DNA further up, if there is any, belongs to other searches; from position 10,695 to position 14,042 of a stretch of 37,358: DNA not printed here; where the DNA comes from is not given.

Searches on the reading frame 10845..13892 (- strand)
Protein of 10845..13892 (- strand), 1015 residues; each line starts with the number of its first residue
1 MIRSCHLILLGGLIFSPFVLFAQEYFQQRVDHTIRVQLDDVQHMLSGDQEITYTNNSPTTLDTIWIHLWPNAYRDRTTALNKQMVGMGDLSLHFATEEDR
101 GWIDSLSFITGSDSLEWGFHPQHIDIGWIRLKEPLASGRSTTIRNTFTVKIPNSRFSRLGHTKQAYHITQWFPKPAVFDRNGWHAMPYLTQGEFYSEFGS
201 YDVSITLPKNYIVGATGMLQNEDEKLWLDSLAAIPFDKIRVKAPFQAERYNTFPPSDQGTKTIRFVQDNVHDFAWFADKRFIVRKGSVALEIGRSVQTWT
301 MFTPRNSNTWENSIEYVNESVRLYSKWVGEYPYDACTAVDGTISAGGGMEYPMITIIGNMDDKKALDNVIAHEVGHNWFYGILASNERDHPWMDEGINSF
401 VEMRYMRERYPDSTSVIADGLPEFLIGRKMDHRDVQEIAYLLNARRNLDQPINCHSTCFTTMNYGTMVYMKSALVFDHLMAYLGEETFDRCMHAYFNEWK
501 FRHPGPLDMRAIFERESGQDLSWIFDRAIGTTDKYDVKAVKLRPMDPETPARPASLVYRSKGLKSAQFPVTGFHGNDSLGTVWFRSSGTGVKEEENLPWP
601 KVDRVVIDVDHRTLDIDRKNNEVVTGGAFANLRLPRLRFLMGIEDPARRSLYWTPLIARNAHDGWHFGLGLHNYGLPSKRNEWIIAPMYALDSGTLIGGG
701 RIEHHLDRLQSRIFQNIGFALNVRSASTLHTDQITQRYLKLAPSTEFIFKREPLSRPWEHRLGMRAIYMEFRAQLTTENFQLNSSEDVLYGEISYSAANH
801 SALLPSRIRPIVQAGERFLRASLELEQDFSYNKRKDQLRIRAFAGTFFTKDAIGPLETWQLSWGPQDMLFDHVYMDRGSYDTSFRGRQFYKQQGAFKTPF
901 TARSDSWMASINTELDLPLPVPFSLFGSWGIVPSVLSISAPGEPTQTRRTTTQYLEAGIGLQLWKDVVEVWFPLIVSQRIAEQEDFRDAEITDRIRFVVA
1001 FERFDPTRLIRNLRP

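Call 14: search_protein_families(library=pfam, proteins=[window:10845-13892:-])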
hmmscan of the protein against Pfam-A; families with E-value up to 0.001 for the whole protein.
window:10845-13892:- (1015 aa): 1 family
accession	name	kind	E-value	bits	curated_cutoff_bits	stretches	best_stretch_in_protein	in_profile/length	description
PF01433.26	Peptidase_M1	-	3.8e-18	66.3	27.7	1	359-526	60-216/218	Peptidase family M1 domain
